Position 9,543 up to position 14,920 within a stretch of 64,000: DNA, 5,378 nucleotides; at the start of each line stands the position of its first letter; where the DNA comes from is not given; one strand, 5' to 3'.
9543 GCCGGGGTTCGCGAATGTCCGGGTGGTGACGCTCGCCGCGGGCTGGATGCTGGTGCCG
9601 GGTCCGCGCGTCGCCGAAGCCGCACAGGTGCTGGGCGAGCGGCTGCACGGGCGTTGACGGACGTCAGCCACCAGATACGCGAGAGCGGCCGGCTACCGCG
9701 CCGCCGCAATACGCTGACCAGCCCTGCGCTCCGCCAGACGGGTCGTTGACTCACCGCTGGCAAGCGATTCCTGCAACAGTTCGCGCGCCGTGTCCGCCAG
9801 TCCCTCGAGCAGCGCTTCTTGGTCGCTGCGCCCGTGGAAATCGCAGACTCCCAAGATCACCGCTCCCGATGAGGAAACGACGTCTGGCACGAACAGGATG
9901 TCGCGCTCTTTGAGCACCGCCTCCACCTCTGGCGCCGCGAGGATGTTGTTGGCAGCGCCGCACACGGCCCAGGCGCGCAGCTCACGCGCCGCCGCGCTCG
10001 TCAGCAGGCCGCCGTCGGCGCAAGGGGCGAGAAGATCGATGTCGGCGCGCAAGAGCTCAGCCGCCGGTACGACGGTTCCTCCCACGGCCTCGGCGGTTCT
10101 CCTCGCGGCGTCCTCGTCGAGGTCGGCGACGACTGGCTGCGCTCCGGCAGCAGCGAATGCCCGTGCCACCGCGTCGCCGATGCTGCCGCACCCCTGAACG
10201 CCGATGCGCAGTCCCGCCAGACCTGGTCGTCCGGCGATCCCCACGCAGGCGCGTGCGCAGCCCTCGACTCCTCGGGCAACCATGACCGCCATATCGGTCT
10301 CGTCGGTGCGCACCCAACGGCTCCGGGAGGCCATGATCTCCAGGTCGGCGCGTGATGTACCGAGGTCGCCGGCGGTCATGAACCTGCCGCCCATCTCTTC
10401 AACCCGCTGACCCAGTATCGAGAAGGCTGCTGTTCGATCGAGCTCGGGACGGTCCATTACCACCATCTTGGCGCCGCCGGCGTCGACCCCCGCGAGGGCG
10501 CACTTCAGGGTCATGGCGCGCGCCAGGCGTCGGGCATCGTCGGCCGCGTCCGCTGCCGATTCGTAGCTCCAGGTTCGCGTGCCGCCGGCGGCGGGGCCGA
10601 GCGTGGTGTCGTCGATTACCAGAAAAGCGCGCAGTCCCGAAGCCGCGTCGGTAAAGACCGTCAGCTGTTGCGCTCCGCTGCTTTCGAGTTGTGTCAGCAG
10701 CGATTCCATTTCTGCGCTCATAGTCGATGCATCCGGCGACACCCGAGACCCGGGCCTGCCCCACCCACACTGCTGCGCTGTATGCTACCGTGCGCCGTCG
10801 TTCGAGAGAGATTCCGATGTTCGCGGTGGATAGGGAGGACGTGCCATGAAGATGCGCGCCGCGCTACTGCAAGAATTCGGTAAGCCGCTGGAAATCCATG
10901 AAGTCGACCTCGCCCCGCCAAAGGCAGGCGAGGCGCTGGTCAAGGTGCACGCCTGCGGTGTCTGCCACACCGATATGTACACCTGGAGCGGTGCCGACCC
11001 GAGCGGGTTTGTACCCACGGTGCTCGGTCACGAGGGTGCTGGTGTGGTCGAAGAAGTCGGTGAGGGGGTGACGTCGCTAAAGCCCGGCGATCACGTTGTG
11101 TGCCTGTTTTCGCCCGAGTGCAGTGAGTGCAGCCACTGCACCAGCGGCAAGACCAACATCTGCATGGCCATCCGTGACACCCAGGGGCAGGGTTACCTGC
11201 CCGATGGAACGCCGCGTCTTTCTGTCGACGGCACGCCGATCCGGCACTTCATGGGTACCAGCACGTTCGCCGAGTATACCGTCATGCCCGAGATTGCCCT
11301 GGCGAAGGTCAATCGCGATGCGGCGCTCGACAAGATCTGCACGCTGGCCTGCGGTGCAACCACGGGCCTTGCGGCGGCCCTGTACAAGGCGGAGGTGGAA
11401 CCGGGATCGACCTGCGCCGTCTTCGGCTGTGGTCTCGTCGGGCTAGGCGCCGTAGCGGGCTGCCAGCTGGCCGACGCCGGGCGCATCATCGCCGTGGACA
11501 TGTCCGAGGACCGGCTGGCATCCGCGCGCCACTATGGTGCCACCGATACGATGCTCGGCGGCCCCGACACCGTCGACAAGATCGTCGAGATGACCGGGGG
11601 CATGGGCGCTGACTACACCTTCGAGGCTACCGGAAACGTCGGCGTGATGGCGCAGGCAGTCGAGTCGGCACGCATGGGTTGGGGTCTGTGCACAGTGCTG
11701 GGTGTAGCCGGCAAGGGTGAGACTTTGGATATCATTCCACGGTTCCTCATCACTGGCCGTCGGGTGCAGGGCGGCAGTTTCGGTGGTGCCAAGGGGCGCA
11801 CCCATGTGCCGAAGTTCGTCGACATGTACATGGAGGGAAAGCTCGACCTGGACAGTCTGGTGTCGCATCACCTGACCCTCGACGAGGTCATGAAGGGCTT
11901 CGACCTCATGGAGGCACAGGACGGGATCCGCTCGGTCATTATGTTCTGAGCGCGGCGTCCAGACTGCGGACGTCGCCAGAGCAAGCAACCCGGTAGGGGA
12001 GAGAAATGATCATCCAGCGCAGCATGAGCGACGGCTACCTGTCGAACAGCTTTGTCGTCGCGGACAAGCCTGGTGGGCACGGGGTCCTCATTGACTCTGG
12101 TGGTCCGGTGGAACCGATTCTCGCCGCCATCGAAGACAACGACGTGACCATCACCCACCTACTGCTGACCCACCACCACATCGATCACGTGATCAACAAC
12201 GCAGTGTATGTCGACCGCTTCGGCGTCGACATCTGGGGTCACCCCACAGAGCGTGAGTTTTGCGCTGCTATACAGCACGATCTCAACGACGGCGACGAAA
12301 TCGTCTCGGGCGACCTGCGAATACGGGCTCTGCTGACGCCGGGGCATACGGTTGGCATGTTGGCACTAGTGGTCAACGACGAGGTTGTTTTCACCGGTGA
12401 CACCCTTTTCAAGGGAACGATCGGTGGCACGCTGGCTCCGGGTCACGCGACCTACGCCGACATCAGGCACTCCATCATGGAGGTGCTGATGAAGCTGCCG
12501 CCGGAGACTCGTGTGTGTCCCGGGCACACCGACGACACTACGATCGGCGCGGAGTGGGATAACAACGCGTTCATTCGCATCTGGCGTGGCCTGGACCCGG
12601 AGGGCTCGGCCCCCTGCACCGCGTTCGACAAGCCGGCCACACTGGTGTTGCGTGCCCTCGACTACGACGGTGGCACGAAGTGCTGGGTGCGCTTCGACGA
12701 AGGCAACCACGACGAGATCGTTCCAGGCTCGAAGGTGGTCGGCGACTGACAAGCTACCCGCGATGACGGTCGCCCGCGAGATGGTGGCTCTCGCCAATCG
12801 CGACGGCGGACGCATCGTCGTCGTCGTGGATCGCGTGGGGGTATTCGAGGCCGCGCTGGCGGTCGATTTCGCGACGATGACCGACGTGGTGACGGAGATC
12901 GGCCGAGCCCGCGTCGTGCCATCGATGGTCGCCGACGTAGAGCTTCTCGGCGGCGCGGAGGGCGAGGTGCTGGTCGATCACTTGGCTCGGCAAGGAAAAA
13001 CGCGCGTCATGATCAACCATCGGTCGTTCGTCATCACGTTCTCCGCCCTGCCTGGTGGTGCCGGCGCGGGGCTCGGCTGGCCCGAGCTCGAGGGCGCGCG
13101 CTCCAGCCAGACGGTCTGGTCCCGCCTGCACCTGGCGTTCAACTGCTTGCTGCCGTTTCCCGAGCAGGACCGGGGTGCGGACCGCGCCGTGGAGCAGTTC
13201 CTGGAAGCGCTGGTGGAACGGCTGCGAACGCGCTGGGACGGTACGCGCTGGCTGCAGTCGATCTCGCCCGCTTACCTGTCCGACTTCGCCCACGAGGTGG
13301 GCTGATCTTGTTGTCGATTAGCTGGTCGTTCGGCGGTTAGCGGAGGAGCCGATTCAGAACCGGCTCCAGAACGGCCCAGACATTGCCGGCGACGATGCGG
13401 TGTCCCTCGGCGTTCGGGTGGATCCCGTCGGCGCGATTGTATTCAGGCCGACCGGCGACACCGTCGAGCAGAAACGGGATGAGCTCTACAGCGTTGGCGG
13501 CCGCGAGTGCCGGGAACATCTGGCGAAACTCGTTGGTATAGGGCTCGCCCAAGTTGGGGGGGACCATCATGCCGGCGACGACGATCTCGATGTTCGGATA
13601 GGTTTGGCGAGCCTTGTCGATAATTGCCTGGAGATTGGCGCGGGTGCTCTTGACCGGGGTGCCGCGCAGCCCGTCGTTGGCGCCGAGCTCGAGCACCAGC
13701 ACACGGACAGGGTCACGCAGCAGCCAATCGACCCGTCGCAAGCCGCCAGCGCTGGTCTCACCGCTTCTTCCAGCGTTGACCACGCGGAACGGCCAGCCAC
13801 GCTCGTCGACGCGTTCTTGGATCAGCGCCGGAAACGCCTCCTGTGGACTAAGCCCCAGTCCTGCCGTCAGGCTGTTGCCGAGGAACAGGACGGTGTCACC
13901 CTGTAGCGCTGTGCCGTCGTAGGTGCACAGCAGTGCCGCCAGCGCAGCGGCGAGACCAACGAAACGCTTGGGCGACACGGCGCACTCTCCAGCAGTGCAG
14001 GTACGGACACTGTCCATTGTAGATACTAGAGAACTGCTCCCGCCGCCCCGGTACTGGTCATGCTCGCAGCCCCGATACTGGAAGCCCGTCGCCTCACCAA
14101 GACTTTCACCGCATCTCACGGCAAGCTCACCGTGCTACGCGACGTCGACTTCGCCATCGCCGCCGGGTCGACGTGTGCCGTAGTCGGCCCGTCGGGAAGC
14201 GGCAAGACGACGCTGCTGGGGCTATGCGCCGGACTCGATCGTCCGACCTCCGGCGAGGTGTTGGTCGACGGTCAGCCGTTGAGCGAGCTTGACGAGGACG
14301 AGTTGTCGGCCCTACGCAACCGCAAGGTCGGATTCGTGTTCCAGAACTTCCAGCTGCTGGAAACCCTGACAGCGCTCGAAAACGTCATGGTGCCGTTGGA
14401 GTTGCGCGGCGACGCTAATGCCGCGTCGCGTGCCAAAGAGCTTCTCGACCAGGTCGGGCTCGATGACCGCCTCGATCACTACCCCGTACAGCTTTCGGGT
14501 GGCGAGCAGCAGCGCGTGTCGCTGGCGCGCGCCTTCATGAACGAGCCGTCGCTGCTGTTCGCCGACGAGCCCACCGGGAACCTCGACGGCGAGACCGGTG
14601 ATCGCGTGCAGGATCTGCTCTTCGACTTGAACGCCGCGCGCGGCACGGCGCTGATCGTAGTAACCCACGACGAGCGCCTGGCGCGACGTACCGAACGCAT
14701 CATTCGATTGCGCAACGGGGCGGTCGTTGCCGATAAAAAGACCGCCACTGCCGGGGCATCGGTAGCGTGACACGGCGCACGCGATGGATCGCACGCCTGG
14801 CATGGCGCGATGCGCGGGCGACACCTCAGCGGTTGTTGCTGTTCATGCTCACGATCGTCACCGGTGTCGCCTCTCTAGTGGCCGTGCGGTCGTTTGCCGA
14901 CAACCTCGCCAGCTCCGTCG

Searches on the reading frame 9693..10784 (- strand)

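Call 42: search_protein_families(library=pfam, proteins=[window:9693-10784:-], max_evalue=0.00001)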
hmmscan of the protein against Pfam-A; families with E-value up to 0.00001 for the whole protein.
window:9693-10784:- (363 aa): 2 families
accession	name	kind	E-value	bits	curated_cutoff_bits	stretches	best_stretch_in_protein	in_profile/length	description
PF02812.23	ELFV_dehydrog_N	-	4.8e-17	62.3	25.3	1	49-153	15-125/129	Glu/Leu/Phe/Val dehydrogenase, dimerisation domain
PF00208.27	ELFV_dehydrog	-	6.3e-10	39.6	23.4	1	236-317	99-182/241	Glutamate/Leucine/Phenylalanine/Valine dehydrogenase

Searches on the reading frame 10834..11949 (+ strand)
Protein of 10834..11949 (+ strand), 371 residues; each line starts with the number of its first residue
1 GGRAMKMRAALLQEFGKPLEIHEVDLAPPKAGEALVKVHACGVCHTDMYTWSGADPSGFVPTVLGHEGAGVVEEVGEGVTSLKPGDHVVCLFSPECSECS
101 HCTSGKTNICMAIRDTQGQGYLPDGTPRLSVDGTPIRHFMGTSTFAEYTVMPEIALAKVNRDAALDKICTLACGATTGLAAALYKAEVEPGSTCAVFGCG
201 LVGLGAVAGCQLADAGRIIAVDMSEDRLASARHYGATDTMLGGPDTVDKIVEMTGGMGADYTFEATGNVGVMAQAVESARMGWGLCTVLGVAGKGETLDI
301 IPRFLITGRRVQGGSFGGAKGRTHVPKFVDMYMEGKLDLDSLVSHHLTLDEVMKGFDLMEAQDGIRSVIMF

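Call 42: search_protein_families(library=pfam, proteins=[window:10834-11949:+], max_evalue=0.00001)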
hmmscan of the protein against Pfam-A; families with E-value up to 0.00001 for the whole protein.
window:10834-11949:+ (371 aa): 2 families
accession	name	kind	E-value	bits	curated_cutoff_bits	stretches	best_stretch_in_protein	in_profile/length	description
PF08240.17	ADH_N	-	8.6e-27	93.9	23.5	1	31-159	2-102/104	Alcohol dehydrogenase GroES-like domain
PF00107.32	ADH_zinc_N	-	3.6e-18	66.2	31.8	1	202-330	2-125/129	Zinc-binding dehydrogenase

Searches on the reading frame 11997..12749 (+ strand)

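Call 43: search_protein_families(library=pfam, proteins=[window:11997-12749:+], max_evalue=0.00001)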
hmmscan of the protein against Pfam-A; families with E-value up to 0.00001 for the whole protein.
window:11997-12749:+ (250 aa): 1 family
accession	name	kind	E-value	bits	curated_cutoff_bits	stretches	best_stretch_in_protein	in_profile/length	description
PF00753.33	Lactamase_B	-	5.2e-21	75.9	22.7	1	14-177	4-196/196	Metallo-beta-lactamase superfamily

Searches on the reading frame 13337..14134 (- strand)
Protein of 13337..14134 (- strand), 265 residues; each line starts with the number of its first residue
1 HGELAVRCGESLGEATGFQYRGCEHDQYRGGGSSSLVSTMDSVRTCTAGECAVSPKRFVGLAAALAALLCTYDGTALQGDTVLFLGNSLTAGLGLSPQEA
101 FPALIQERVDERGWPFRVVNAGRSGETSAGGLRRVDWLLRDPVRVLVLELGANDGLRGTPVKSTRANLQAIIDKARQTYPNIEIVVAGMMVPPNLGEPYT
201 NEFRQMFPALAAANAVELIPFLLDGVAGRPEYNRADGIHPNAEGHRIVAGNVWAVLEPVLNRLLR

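Call 43: search_protein_families(library=pfam, proteins=[window:13337-14134:-], max_evalue=0.00001)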
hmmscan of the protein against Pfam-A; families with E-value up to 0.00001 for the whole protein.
window:13337-14134:- (265 aa): 2 families
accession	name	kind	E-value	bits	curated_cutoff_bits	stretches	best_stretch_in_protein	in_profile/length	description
PF13472.12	Lipase_GDSL_2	-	1.2e-31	111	32.9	1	84-247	1-178/178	GDSL-like Lipase/Acylhydrolase family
PF00657.28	Lipase_GDSL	-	2.5e-17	64.2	23.6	1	82-249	1-205/208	GDSL-like Lipase/Acylhydrolase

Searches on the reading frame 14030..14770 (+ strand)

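Call 43: search_protein_families(library=pfam, proteins=[window:14030-14770:+], max_evalue=0.00001)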
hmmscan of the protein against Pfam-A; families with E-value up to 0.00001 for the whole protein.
window:14030-14770:+ (246 aa): 1 family
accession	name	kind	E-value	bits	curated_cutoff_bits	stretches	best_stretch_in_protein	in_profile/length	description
PF00005.33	ABC_tran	-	1.7e-35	123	25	1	36-182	1-136/137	ABC transporter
